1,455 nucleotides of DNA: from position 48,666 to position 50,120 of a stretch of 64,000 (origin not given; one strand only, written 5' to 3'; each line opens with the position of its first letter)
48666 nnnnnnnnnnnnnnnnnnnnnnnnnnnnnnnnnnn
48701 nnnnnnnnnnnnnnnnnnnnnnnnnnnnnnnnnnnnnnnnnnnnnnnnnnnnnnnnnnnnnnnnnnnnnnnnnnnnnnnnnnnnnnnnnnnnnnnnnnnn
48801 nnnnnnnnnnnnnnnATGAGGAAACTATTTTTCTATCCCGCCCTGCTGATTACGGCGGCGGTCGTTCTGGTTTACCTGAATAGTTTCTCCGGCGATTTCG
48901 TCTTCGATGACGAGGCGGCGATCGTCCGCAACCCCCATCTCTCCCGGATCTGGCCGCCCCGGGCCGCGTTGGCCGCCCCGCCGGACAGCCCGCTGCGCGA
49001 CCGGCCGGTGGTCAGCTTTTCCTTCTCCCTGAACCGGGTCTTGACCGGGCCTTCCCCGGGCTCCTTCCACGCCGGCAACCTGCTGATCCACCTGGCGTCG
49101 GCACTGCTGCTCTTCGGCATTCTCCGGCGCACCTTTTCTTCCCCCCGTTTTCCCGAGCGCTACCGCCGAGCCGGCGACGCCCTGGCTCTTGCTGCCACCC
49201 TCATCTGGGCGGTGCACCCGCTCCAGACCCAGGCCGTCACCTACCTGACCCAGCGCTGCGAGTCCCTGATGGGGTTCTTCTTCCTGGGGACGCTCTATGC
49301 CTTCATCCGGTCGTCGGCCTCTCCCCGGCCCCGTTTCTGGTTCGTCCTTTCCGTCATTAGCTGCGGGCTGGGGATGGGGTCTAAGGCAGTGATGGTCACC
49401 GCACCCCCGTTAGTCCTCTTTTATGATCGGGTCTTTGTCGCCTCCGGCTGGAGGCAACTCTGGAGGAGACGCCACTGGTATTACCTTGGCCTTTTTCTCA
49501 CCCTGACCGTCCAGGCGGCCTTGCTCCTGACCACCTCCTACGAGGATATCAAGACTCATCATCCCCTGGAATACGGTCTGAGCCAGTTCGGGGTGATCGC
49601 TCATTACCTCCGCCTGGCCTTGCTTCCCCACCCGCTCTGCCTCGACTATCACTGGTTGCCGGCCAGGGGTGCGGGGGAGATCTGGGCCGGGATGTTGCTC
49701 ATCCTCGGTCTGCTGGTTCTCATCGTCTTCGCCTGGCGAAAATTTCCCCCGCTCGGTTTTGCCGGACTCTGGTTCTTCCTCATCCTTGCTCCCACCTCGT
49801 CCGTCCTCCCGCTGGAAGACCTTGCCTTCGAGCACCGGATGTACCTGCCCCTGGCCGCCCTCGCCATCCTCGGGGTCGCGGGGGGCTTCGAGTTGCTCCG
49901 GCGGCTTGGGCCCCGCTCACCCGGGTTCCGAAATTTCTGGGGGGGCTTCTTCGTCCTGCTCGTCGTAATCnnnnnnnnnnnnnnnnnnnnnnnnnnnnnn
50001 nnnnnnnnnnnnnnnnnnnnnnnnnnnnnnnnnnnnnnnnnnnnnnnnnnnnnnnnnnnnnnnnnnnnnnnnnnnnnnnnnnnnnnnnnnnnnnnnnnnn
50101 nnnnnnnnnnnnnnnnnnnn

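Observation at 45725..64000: Candidate protein O-glycosylation system: lipid-sugar synthase and two GT-C/TPR transferases beside Pro/Thr- and beta-sandwich-rich surface proteins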

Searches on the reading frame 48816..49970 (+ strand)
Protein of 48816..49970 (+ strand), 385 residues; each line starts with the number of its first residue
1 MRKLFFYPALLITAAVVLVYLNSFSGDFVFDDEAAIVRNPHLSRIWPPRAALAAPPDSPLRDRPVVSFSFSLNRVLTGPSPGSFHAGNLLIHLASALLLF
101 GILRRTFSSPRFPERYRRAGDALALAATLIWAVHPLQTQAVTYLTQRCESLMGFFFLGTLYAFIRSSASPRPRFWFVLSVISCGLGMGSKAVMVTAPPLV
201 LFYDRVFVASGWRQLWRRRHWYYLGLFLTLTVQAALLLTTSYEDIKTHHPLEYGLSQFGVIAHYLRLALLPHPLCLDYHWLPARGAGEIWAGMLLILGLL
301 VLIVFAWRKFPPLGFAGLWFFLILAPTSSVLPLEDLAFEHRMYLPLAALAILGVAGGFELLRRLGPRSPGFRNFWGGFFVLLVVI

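Call 8: search_solved_structures(query=window:48816-49970:+, max_evalue=10, show_alignments=2)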
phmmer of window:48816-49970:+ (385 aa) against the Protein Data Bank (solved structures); distinct sequences matched with E-value up to 10: 0.

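Call 10: find_homologous_proteins(query=window:48816-49970:+)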
Query window:48816-49970:+ (385 aa): 1931 proteins with E <= 0.001 among 8000 candidates; the best 120 are listed.
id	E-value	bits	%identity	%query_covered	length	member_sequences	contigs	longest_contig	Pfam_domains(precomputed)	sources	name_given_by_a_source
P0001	1.5e-253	859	100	100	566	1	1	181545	PF13431.13,PF23914.2,PF13414.13,PF13176.13,PF13428.13,PF25064.2,PF13374.13,PF14559.13,PF24575.2,PF13371.13,PF00515.35,PF12895.14,PF13424.13,PF13432.13,PF13181.13,PF07719.24,PF13174.13,PF13231.13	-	-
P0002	1.9e-182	625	73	98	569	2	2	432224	PF13431.13,PF13414.13,PF13176.13,PF13428.13,PF25064.2,PF13374.13,PF07721.21,PF14559.13,PF24575.2,PF13371.13,PF00515.35,PF12895.14,PF13424.13,PF21033.5,PF13432.13,PF13181.13,PF07719.24,PF13174.13,PF13231.13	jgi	-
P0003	8.9e-178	609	73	98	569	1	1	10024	PF13431.13,PF23914.2,PF13414.13,PF13176.13,PF13428.13,PF25064.2,PF13374.13,PF07721.21,PF14559.13,PF24575.2,PF13371.13,PF00515.35,PF12895.14,PF13424.13,PF21033.5,PF13432.13,PF13429.13,PF13181.13,PF07719.24,PF13174.13,PF13231.13,PF10373.16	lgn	-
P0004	3.0e-175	601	71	99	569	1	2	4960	PF13431.13,PF13414.13,PF13176.13,PF13428.13,PF13374.13,PF07721.21,PF14559.13,PF24575.2,PF00515.35,PF13424.13,PF13432.13,PF13181.13,PF07719.24,PF13174.13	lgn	-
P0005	5.8e-175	600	73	98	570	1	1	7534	PF13431.13,PF23914.2,PF13414.13,PF13176.13,PF13428.13,PF13374.13,PF07721.21,PF14559.13,PF24575.2,PF13371.13,PF00515.35,PF12895.14,PF13424.13,PF13432.13,PF13181.13,PF07719.24,PF13174.13,PF13231.13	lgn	-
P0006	3.9e-174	597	73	95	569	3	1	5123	PF13431.13,PF23914.2,PF13414.13,PF13176.13,PF13428.13,PF25064.2,PF13374.13,PF07721.21,PF14559.13,PF24575.2,PF00515.35,PF13424.13,PF13432.13,PF13181.13,PF14561.13,PF07719.24,PF13174.13,PF13231.13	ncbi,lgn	-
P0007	5.3e-173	594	72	98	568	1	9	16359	PF13431.13,PF23914.2,PF13414.13,PF13176.13,PF13428.13,PF25064.2,PF13374.13,PF07721.21,PF14559.13,PF24575.2,PF13371.13,PF00515.35,PF12895.14,PF13424.13,PF21033.5,PF13432.13,PF13181.13,PF07719.24,PF13174.13,PF10373.16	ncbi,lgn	-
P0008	1.6e-172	592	72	99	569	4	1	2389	PF13431.13,PF23914.2,PF13414.13,PF13176.13,PF13428.13,PF25064.2,PF13374.13,PF07721.21,PF14559.13,PF24575.2,PF00515.35,PF12895.14,PF13424.13,PF13432.13,PF13181.13,PF07719.24,PF13174.13,PF13231.13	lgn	-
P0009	1.1e-171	589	70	99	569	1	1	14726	PF13431.13,PF13414.13,PF13176.13,PF13428.13,PF25064.2,PF13374.13,PF07721.21,PF14559.13,PF24575.2,PF00515.35,PF12895.14,PF13424.13,PF13432.13,PF13181.13,PF07719.24,PF13174.13,PF13231.13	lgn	-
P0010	1.8e-155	536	66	98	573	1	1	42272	PF13431.13,PF23914.2,PF13414.13,PF13176.13,PF13428.13,PF25064.2,PF13374.13,PF14559.13,PF24575.2,PF00515.35,PF12895.14,PF13424.13,PF21033.5,PF13432.13,PF13181.13,PF07719.24,PF13174.13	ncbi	ncbi:MAG: tetratricopeptide repeat protein [PVC group bacterium]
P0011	4.0e-143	495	59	99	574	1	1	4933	PF03704.24,PF13431.13,PF23914.2,PF13414.13,PF13176.13,PF13428.13,PF13374.13,PF14559.13,PF24575.2,PF00515.35,PF12895.14,PF13424.13,PF21033.5,PF13432.13,PF13181.13,PF14561.13,PF07719.24,PF13174.13,PF13231.13,PF20308.5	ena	-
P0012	8.0e-142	491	61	95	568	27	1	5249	PF03704.24,PF13414.13,PF13374.13,PF07721.21,PF24575.2,PF00515.35,PF13424.13,PF13429.13,PF14561.13,PF07719.24,PF13174.13,PF13231.13,PF20308.5,PF13431.13,PF23914.2,PF13176.13,PF13428.13,PF25064.2,PF14559.13,PF13371.13,PF12895.14,PF21033.5,PF13432.13,PF13181.13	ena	-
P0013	1.3e-141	490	63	90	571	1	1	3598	PF13431.13,PF23914.2,PF13414.13,PF13176.13,PF13428.13,PF13374.13,PF07721.21,PF14559.13,PF24575.2,PF13371.13,PF00515.35,PF12895.14,PF13424.13,PF21033.5,PF13432.13,PF13429.13,PF13181.13,PF14561.13,PF07719.24,PF13174.13,PF13231.13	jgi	-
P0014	1.4e-141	490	60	98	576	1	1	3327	PF13431.13,PF13414.13,PF13176.13,PF13428.13,PF13374.13,PF14559.13,PF24575.2,PF13371.13,PF00515.35,PF13424.13,PF13432.13,PF13181.13,PF14561.13,PF07719.24,PF13231.13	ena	-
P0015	1.4e-141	490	59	98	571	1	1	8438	PF13431.13,PF13414.13,PF13176.13,PF13428.13,PF13374.13,PF07721.21,PF14559.13,PF24575.2,PF00515.35,PF13424.13,PF21033.5,PF13432.13,PF13429.13,PF13181.13,PF14561.13,PF07719.24,PF13174.13,PF13231.13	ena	-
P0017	6.0e-141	488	61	95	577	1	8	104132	PF13431.13,PF23914.2,PF13414.13,PF13176.13,PF13428.13,PF25064.2,PF13374.13,PF14559.13,PF24575.2,PF13371.13,PF00515.35,PF12895.14,PF13424.13,PF21033.5,PF13432.13,PF13181.13,PF07719.24,PF13174.13,PF13231.13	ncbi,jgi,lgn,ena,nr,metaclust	ncbi:MAG: tetratricopeptide repeat protein [Candidatus Euphemobacter frigidus]|nr:tetratricopeptide 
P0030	9.1e-118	412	59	91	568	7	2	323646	PF13431.13,PF23914.2,PF13414.13,PF13176.13,PF13428.13,PF13374.13,PF07721.21,PF14559.13,PF24575.2,PF13371.13,PF00515.35,PF12895.14,PF13424.13,PF21033.5,PF13432.13,PF13181.13,PF07719.24,PF13174.13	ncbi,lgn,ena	-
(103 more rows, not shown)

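Call 13: find_encoding_contigs(protein=P0002, flank=10000, max_places=3)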
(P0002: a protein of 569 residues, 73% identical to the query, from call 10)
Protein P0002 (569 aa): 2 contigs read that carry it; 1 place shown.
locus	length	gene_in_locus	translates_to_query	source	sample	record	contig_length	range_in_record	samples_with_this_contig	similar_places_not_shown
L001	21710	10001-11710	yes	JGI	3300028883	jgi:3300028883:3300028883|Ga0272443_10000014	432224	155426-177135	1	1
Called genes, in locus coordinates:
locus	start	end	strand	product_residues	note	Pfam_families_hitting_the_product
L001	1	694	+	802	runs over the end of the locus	PF03968:LptD_N (faint), PF19838:LptD_2, PF04453:LptD (weak)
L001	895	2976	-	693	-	PF00009:GTP_EFTU, PF03144:GTP_EFTU_D2, PF22042:EF-G_D2, PF14492:EFG_III, PF16658:RF3_C, PF03764:EFG_IV, PF00679:EFG_C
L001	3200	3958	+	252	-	PF00149:Metallophos, PF12850:Metallophos_2 (faint)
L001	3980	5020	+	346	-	-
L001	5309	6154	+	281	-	PF08543:Phos_pyr_kin, PF00294:PfkB (weak)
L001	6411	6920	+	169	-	PF01327:Pep_deformylase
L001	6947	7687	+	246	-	PF00535:Glycos_transf_2, PF13641:Glyco_tranf_2_3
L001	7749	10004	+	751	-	PF13231:PMT_2, PF13432:TPR_16, PF14559:TPR_19, PF13432:TPR_16, PF13428:TPR_14 (weak), PF14559:TPR_19, PF13431:TPR_17 (weak), PF13432:TPR_16, +15 more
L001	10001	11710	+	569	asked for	PF13231:PMT_2, PF13432:TPR_16, PF13432:TPR_16, PF00515:TPR_1, PF13414:TPR_11, PF14559:TPR_19, PF13414:TPR_11, PF13424:TPR_12, +20 more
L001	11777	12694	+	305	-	-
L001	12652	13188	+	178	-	-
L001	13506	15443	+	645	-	PF00012:HSP70, PF06723:MreB_Mbl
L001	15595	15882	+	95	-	PF00166:Cpn10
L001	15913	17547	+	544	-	PF00118:Cpn60_TCP1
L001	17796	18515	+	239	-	PF18912:DZR_2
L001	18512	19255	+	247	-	PF01479:S4, PF00849:PseudoU_synth_2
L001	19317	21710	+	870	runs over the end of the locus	PF02861:Clp_N, PF23569:NBD_SMAX1, PF00004:AAA, PF17871:AAA_lid_9, PF00004:AAA, PF07724:AAA_2, PF07728:AAA_5, PF10431:ClpB_D2-small, +5 more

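Call 14: find_encoding_contigs(protein=P0017, flank=10000, max_places=3)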
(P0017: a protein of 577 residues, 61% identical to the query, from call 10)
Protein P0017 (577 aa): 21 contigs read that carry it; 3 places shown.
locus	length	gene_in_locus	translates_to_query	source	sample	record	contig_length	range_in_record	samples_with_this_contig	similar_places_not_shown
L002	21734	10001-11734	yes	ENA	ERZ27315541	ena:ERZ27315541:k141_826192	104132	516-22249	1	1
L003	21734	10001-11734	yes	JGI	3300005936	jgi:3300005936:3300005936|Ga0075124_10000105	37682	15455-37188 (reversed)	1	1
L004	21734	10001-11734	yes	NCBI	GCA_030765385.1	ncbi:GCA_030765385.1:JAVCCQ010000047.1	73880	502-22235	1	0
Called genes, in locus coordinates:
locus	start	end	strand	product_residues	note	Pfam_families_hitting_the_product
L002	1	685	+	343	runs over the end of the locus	-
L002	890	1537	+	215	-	PF08543:Phos_pyr_kin, PF00294:PfkB (weak)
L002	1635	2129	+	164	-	PF01327:Pep_deformylase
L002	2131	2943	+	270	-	PF00535:Glycos_transf_2, PF13641:Glyco_tranf_2_3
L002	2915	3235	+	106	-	-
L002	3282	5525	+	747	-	PF00515:TPR_1, PF00515:TPR_1, PF13414:TPR_11, PF13424:TPR_12, PF13432:TPR_16, PF14559:TPR_19, PF00515:TPR_1, PF13432:TPR_16, +41 more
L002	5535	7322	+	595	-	PF13414:TPR_11, PF13432:TPR_16, PF14559:TPR_19, PF00515:TPR_1, PF13414:TPR_11, PF00515:TPR_1, PF07719:TPR_2, PF13424:TPR_12, +18 more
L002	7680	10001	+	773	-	PF13231:PMT_2, PF13424:TPR_12, PF13432:TPR_16, PF14559:TPR_19, PF13432:TPR_16, PF23914:TPR_CcmH_CycH, PF13432:TPR_16, PF14559:TPR_19, +30 more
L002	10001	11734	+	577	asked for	PF13231:PMT_2, PF13432:TPR_16 (weak), PF13414:TPR_11 (weak), PF13424:TPR_12 (weak), PF13432:TPR_16, PF13432:TPR_16, PF14559:TPR_19, PF13414:TPR_11, +17 more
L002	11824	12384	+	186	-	PF08207:EFP_N, PF01132:EFP, PF09285:Elong-fact-P_C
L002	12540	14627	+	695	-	PF00009:GTP_EFTU, PF13476:AAA_23 (weak), PF03144:GTP_EFTU_D2, PF22042:EF-G_D2, PF14492:EFG_III, PF16658:RF3_C (weak), PF03764:EFG_IV, PF00679:EFG_C, +1 more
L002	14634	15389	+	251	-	PF20772:TACO1_YebC_N, PF01709:Transcrip_reg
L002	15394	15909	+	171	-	PF02075:RuvC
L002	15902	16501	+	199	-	PF01330:RuvA_N, PF14520:HHH_5, PF07499:RuvA_C (weak)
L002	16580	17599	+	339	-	PF05496:RuvB_N, PF00004:AAA, PF07728:AAA_5 (faint), PF17864:AAA_lid_4, PF05491:WHD_RuvB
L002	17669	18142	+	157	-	PF02677:QueH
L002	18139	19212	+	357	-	PF02547:Queuosine_synth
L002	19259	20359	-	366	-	-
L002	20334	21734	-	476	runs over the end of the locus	PF03062:MBOAT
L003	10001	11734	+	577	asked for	PF13231:PMT_2, PF13432:TPR_16 (weak), PF13414:TPR_11 (weak), PF13424:TPR_12 (weak), PF13432:TPR_16, PF13432:TPR_16, PF14559:TPR_19, PF13414:TPR_11, +17 more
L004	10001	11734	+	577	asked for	PF13231:PMT_2, PF13432:TPR_16 (weak), PF13414:TPR_11 (weak), PF13424:TPR_12 (weak), PF13432:TPR_16, PF13432:TPR_16, PF14559:TPR_19, PF13414:TPR_11, +17 more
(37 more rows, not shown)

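Call 17: find_encoding_contigs(protein=P0010, flank=10000, max_places=2)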
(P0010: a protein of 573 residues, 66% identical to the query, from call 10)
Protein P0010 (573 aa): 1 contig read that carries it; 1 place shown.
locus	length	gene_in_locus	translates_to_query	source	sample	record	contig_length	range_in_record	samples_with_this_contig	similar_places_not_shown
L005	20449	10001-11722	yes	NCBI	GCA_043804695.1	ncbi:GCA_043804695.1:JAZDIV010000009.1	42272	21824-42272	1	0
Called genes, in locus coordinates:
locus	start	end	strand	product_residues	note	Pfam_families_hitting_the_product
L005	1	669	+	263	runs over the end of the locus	PF08543:Phos_pyr_kin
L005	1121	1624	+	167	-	PF01327:Pep_deformylase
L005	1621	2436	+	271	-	PF00535:Glycos_transf_2, PF13641:Glyco_tranf_2_3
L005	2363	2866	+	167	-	-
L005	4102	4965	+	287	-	-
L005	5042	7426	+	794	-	PF13432:TPR_16, PF13424:TPR_12, PF13432:TPR_16, PF23914:TPR_CcmH_CycH, PF13424:TPR_12, PF13432:TPR_16, PF13414:TPR_11, PF13424:TPR_12, +33 more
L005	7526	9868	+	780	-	PF13231:PMT_2, PF13432:TPR_16, PF13424:TPR_12, PF13432:TPR_16, PF14559:TPR_19, PF14559:TPR_19, PF13432:TPR_16, PF13432:TPR_16, +24 more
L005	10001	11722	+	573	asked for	PF13432:TPR_16, PF14559:TPR_19, PF13414:TPR_11, PF13424:TPR_12, PF13432:TPR_16, PF14559:TPR_19, PF13414:TPR_11, PF13424:TPR_12, +17 more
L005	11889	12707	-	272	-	PF22435:MRM3-like_sub_bind, PF00588:SpoU_methylase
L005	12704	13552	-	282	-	PF10672:Methyltrans_SAM, PF03602:Cons_hypoth95 (weak)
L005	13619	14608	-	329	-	PF00535:Glycos_transf_2, PF10111:Glyco_tranf_2_2, PF13506:Glyco_transf_21 (weak), PF13641:Glyco_tranf_2_3, PF13632:Glyco_trans_2_3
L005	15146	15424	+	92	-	-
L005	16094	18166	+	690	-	PF13414:TPR_11, PF13432:TPR_16, PF00515:TPR_1, PF13371:TPR_9, PF13414:TPR_11, PF13424:TPR_12, PF13424:TPR_12, PF00515:TPR_1, +29 more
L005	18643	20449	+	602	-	?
